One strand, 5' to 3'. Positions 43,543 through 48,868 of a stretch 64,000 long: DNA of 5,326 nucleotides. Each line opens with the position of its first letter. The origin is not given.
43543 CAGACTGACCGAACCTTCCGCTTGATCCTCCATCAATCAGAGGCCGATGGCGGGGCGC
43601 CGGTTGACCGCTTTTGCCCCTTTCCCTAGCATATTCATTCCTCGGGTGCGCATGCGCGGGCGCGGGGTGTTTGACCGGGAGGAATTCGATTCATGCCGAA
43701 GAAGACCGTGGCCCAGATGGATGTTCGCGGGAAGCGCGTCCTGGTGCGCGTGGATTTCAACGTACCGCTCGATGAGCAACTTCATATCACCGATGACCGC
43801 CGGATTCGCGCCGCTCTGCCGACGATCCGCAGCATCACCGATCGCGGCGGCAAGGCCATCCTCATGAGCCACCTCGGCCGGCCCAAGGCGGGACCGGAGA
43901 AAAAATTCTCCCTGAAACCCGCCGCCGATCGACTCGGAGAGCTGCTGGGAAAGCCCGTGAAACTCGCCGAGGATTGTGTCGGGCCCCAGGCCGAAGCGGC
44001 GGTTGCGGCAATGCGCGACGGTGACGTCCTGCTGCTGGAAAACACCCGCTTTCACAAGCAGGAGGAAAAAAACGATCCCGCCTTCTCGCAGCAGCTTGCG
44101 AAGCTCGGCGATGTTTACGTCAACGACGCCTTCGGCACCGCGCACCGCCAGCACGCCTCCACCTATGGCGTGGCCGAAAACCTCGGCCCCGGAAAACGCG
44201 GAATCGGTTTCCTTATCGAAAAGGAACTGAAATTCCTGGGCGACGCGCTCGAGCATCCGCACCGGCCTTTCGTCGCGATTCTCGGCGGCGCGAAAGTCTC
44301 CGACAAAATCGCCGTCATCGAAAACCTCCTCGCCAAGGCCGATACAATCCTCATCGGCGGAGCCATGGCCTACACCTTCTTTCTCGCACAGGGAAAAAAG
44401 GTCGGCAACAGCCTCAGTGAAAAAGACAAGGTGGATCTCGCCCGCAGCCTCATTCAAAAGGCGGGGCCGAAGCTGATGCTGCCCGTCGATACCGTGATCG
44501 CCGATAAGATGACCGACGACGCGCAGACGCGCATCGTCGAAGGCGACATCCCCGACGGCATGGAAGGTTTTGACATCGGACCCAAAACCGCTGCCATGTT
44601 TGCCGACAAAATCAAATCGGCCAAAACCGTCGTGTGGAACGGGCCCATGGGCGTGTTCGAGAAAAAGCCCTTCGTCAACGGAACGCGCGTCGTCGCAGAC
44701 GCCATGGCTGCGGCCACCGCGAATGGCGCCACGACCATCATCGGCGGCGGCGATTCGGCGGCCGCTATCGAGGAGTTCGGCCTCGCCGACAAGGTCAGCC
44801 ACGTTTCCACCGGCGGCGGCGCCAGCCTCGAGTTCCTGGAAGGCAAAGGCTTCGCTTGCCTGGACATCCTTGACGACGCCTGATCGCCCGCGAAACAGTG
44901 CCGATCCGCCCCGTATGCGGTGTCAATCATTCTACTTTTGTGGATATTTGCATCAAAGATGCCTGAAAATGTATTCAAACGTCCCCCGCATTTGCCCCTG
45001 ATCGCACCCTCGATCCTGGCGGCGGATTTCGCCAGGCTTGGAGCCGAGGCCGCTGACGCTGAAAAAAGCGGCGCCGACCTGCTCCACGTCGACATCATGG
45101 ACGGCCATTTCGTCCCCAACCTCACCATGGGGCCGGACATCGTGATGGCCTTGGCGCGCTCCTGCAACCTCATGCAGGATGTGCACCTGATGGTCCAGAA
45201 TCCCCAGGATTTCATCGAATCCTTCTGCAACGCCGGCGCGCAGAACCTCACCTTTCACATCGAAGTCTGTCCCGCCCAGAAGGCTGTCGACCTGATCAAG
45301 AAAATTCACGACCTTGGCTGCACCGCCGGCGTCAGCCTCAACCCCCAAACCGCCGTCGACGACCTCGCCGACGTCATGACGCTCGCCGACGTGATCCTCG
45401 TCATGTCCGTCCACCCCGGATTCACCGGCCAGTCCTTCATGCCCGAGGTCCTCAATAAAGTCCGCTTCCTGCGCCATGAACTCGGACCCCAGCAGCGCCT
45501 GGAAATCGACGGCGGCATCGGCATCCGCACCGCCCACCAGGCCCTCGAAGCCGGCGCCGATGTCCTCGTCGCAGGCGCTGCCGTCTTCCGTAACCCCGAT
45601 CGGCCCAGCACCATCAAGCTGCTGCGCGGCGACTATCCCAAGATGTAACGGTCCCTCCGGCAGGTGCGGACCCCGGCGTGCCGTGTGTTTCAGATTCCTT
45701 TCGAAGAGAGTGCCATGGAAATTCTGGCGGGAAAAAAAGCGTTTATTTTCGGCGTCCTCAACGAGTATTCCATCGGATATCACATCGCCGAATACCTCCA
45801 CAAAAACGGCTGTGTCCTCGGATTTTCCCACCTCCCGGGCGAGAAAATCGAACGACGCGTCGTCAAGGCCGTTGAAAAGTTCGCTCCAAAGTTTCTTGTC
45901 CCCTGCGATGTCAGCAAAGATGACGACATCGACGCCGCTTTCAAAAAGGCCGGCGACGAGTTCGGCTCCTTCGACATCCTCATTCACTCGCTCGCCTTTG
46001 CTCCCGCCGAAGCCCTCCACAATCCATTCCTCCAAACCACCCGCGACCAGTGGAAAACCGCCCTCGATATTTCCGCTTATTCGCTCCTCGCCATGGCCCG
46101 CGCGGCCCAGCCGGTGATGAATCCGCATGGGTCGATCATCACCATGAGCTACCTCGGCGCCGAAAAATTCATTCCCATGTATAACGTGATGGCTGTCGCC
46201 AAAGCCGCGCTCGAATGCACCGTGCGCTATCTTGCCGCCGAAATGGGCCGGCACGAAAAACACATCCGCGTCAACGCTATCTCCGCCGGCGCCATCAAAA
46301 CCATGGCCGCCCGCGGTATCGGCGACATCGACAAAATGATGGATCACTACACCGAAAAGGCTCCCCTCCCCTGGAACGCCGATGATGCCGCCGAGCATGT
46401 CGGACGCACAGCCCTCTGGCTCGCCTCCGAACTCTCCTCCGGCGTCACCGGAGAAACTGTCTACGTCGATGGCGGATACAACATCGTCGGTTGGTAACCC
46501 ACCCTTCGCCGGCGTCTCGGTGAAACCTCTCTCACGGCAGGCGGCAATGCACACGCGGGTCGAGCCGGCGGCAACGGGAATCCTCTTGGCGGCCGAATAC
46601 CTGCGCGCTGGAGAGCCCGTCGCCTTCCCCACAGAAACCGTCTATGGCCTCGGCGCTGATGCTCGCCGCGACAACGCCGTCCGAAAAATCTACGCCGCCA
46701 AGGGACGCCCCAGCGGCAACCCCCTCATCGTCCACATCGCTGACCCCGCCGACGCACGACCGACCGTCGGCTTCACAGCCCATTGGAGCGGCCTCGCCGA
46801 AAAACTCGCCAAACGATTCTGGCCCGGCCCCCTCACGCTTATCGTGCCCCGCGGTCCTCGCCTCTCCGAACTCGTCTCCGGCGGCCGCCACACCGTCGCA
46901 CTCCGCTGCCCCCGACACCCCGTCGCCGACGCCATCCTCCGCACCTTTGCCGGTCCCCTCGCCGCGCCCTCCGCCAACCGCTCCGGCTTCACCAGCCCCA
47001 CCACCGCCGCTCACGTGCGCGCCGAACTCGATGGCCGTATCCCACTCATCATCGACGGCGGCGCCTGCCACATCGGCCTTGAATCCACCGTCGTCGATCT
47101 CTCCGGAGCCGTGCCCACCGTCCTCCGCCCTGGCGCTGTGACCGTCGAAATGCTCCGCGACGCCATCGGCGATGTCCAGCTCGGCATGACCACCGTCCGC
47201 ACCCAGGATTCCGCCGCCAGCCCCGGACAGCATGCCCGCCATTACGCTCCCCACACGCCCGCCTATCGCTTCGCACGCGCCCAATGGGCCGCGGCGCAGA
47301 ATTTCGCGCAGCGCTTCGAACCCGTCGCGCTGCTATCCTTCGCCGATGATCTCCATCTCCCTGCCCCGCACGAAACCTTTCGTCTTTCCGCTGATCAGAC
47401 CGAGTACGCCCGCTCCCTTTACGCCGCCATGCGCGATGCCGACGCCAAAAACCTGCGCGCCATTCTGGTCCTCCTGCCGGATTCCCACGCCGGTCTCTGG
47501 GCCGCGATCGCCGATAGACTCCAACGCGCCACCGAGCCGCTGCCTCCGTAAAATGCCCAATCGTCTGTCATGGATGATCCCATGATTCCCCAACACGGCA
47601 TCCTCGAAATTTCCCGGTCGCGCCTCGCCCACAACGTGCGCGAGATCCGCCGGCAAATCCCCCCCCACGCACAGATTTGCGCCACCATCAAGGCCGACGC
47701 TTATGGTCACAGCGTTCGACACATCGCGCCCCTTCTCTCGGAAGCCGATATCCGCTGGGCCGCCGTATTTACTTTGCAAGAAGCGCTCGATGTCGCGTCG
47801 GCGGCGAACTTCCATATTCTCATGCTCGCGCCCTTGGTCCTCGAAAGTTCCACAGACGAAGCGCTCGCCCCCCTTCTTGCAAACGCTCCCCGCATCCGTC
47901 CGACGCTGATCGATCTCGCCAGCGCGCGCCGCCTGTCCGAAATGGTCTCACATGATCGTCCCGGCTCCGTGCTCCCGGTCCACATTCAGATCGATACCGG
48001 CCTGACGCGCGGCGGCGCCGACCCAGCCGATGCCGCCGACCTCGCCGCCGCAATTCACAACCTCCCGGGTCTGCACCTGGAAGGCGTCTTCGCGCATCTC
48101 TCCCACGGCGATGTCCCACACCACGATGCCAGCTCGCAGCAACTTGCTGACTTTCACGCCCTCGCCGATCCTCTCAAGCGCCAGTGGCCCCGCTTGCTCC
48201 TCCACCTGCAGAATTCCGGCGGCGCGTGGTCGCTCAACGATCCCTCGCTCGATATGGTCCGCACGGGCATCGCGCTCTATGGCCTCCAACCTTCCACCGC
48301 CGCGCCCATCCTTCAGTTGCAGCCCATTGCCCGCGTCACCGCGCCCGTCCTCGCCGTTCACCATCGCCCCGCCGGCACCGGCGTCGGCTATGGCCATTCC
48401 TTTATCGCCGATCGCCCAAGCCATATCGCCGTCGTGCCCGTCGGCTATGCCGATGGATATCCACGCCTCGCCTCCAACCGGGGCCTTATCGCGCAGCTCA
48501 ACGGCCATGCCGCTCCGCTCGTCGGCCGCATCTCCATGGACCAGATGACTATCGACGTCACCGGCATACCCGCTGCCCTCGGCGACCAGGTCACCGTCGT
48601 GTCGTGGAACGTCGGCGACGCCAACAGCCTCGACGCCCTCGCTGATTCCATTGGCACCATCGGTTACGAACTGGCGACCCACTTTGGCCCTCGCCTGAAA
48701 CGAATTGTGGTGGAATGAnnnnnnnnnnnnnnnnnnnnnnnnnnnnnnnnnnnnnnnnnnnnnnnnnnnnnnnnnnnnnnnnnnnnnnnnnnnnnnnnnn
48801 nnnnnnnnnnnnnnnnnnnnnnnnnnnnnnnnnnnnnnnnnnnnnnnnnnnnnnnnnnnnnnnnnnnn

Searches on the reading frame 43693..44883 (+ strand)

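Call 16: search_protein_families(library=pfam, proteins=[window:43693-44883:+])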
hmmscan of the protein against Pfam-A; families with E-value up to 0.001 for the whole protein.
window:43693-44883:+ (396 aa): 1 family
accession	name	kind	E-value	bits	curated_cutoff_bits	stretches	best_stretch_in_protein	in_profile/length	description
PF00162.24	PGK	-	1.1e-162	541.9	27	1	7-385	2-379/379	Phosphoglycerate kinase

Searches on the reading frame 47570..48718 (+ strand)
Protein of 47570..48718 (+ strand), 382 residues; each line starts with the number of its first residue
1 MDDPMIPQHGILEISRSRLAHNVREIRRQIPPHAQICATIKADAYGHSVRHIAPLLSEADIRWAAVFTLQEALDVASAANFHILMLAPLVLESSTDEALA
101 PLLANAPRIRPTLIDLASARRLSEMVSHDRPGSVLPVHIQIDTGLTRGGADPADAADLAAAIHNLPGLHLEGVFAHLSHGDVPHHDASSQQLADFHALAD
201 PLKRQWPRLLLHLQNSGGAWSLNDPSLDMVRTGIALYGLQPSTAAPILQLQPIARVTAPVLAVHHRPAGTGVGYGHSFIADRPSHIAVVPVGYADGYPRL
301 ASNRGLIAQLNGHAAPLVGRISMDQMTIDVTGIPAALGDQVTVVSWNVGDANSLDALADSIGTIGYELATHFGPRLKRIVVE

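Call 16: search_protein_families(library=pfam, proteins=[window:47570-48718:+])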
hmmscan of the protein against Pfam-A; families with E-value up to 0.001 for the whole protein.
window:47570-48718:+ (382 aa): 2 families
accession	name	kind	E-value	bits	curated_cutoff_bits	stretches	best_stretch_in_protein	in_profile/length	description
PF01168.26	Ala_racemase_N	-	1.3e-51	175.8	24.1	1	14-241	1-220/220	Alanine racemase, N-terminal domain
PF00842.27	Ala_racemase_C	-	2.6e-38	130.9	25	1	254-379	2-126/127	Alanine racemase, C-terminal domain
